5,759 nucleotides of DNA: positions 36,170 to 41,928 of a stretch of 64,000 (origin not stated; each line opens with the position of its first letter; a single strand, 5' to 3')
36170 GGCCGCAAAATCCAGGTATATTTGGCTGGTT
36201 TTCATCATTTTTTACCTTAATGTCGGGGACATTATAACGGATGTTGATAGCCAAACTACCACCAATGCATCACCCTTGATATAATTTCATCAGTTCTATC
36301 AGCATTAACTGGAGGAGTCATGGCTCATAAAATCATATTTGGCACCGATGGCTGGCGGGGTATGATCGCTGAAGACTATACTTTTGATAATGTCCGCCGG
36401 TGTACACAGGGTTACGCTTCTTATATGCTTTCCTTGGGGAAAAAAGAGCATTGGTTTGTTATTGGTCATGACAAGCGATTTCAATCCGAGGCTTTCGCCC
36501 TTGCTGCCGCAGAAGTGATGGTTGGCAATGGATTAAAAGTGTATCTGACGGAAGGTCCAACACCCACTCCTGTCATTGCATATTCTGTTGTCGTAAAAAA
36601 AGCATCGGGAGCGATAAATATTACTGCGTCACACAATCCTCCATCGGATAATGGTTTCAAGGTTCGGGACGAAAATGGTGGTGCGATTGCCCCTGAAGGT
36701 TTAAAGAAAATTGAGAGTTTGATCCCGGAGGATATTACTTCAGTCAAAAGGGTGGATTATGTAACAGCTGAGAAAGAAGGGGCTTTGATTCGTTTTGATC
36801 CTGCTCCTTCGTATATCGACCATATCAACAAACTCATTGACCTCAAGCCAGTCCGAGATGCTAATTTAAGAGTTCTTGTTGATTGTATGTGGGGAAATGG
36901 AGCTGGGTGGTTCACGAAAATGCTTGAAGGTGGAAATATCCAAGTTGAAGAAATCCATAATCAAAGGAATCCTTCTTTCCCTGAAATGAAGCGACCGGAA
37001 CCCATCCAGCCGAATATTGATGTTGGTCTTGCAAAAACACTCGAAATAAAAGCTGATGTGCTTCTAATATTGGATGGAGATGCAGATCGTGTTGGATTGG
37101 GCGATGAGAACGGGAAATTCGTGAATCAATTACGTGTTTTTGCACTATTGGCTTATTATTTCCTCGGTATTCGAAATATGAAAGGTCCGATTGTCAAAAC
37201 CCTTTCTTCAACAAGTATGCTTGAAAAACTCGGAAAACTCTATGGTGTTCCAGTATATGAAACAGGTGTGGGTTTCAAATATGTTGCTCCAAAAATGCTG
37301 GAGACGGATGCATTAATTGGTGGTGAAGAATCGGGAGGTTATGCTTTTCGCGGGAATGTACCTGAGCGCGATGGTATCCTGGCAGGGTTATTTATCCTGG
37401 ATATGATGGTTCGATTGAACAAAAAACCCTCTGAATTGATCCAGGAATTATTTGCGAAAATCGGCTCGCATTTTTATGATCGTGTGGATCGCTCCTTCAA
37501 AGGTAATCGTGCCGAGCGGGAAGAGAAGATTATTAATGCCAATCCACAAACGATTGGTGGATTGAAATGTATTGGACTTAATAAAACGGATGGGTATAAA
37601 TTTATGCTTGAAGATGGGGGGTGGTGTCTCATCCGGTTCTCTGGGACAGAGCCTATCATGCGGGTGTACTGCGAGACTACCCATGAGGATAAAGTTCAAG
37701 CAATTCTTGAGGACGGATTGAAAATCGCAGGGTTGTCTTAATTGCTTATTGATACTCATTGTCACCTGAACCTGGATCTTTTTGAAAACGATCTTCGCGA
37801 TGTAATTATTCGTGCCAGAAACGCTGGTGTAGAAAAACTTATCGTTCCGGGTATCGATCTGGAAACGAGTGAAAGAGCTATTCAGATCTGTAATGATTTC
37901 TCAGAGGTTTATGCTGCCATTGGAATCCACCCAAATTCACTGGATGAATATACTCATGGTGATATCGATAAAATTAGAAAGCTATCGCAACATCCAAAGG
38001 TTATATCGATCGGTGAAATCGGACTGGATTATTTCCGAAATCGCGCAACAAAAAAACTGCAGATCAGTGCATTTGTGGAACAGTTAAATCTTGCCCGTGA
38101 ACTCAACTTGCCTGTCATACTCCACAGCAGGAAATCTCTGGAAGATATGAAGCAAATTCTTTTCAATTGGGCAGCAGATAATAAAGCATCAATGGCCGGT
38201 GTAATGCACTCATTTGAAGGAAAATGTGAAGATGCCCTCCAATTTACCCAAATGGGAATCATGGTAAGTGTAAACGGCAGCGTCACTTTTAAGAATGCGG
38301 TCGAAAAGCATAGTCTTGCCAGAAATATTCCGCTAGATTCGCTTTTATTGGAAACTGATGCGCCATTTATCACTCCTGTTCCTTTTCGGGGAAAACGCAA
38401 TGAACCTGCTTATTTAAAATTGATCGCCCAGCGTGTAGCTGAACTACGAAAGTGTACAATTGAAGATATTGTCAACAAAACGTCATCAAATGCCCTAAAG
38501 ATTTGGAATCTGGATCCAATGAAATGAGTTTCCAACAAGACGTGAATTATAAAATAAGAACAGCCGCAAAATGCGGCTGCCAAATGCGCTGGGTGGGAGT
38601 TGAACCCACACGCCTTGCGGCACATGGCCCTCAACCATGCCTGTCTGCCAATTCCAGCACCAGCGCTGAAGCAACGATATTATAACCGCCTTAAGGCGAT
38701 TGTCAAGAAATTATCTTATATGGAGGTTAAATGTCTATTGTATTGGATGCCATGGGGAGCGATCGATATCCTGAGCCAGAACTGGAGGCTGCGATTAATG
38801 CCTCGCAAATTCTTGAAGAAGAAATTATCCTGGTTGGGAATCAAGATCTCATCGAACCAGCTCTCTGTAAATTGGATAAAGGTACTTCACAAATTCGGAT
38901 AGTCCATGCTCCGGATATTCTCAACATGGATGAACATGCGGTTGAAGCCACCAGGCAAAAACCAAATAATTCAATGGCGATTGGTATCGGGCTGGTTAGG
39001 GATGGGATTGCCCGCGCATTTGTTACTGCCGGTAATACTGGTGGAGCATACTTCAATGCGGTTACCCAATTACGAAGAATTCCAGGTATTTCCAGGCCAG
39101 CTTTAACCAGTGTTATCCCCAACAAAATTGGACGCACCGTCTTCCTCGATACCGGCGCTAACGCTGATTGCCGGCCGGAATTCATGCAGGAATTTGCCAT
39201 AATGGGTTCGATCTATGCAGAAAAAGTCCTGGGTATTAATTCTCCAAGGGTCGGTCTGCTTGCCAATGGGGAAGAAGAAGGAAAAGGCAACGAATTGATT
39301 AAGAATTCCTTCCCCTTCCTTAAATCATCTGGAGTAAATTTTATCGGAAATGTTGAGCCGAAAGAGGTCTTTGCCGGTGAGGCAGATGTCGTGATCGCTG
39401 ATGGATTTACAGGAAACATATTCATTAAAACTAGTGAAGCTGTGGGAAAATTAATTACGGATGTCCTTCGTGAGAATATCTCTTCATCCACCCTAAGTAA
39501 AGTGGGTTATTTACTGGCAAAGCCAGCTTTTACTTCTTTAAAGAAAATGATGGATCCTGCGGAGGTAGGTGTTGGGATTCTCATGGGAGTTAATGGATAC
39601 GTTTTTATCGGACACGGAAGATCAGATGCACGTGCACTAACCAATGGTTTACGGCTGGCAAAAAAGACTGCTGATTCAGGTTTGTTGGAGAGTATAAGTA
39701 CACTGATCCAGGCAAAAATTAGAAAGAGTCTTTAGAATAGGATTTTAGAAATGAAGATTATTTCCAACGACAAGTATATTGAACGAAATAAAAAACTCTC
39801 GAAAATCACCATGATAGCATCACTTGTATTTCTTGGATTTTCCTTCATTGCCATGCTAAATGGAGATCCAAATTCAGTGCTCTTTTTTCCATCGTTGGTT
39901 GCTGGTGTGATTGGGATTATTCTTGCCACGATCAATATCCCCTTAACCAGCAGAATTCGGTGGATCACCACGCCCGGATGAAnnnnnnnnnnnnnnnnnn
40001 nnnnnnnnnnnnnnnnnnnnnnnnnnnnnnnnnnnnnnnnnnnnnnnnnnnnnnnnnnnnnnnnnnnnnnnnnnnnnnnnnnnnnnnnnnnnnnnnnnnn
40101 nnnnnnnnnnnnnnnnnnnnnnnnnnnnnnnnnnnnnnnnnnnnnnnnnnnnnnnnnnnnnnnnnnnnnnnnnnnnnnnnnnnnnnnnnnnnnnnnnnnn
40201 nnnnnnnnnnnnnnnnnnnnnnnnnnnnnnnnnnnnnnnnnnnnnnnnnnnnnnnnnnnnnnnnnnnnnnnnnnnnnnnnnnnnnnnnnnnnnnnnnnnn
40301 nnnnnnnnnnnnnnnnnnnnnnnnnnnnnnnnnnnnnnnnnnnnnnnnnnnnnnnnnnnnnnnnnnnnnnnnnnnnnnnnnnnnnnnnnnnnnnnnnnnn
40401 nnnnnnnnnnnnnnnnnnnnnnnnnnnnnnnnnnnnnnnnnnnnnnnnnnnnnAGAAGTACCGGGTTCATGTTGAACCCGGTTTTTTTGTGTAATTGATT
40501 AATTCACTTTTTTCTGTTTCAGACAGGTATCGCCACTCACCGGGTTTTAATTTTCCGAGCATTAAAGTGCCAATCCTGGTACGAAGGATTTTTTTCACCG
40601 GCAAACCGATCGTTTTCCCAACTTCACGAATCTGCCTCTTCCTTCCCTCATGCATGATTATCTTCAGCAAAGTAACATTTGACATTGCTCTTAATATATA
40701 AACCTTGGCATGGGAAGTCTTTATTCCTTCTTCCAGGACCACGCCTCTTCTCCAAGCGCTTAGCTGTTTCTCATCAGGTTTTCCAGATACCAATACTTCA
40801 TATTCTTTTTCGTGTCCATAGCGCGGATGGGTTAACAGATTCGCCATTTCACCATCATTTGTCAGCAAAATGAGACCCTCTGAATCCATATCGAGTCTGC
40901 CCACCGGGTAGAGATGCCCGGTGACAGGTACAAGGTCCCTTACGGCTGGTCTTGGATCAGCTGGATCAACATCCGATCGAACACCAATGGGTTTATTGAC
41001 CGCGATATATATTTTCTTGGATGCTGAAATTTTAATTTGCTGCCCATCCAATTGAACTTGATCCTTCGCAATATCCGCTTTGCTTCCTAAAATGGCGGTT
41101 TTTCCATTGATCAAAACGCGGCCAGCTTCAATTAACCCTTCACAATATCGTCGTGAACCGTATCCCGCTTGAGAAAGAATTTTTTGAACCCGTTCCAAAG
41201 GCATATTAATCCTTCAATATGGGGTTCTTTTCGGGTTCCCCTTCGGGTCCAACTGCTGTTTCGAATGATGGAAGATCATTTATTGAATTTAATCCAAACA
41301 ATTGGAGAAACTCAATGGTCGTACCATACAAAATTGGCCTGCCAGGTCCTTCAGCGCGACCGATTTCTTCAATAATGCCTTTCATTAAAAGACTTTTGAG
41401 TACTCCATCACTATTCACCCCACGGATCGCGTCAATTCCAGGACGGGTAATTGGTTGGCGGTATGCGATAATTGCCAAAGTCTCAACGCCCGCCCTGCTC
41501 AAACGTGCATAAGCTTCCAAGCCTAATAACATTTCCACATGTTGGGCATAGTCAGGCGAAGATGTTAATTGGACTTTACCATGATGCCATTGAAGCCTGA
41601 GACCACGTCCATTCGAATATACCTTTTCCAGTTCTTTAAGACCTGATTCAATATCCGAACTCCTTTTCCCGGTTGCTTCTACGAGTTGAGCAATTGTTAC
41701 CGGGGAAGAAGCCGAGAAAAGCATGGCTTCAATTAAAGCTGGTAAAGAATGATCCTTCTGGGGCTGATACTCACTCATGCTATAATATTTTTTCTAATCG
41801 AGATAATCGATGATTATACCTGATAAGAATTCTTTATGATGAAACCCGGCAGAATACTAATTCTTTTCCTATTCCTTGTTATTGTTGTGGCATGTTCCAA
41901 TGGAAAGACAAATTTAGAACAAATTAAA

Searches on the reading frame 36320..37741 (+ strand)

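Call 47: search_protein_families(library=pfam, proteins=[window:36320-37741:+], max_evalue=0.00001)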
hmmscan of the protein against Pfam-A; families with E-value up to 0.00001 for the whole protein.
window:36320-37741:+ (473 aa): 4 families
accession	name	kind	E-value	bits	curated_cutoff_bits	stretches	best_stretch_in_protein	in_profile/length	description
PF02878.22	PGM_PMM_I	-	2.6e-36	124.8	22.5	1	5-137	2-133/138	Phosphoglucomutase/phosphomannomutase, alpha/beta/alpha domain I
PF02880.22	PGM_PMM_III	-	1.4e-27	96.5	20.7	1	273-380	5-114/115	Phosphoglucomutase/phosphomannomutase, alpha/beta/alpha domain III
PF02879.22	PGM_PMM_II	-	3.3e-19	69.8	29.3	1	164-265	2-103/103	Phosphoglucomutase/phosphomannomutase, alpha/beta/alpha domain II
PF00408.26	PGM_PMM_IV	-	8.9e-08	32.5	23.1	1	414-464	21-63/68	Phosphoglucomutase/phosphomannomutase, C-terminal domain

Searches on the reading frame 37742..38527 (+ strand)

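Call 49: search_protein_families(library=pfam, proteins=[window:37742-38527:+], max_evalue=0.00001)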
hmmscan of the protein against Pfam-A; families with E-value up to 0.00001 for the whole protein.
window:37742-38527:+ (261 aa): 1 family
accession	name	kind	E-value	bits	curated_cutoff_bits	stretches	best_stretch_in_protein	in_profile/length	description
PF01026.27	TatD_DNase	-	3.1e-79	266.4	27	1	3-255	1-252/253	TatD related DNase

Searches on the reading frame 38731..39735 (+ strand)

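Call 47: search_protein_families(library=pfam, proteins=[window:38731-39735:+], max_evalue=0.00001)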
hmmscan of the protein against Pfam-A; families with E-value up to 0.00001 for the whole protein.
window:38731-39735:+ (334 aa): 1 family
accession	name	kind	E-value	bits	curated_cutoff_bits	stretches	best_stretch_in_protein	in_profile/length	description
PF02504.20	FA_synthesis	-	1.7e-94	317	29.1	1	1-318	1-321/324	Fatty acid synthesis protein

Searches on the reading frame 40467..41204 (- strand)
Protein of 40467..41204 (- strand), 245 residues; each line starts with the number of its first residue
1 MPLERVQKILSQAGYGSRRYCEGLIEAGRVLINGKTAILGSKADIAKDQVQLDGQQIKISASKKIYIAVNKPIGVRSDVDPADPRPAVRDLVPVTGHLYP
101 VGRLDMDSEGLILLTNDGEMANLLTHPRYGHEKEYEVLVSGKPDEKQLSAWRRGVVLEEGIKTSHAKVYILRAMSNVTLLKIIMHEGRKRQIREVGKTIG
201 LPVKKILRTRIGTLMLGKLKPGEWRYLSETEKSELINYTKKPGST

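Call 49: search_protein_families(library=pfam, proteins=[window:40467-41204:-], max_evalue=0.00001)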
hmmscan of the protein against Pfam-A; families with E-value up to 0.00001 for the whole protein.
window:40467-41204:- (245 aa): 2 families
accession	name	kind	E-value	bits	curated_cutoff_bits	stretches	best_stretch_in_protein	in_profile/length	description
PF00849.27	PseudoU_synth_2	-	1e-20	74.9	26.8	1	66-194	2-148/152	RNA pseudouridylate synthase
PF01479.30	S4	-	1.3e-09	38.1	22.8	1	4-36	1-34/48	S4 domain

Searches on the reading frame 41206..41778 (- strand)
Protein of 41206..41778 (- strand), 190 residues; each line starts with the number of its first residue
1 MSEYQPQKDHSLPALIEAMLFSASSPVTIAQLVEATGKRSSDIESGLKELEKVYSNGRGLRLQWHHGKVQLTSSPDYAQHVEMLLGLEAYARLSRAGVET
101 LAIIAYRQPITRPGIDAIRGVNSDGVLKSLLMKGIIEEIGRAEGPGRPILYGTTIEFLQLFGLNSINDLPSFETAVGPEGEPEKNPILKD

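Call 49: search_protein_families(library=pfam, proteins=[window:41206-41778:-], max_evalue=0.00001)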
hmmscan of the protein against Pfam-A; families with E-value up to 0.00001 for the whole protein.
window:41206-41778:- (190 aa): 1 family
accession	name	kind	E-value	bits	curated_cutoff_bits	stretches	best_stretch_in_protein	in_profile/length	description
PF04079.22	SMC_ScpB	-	1.3e-49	168.3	27.4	1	15-171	2-159/160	Segregation and condensation complex subunit ScpB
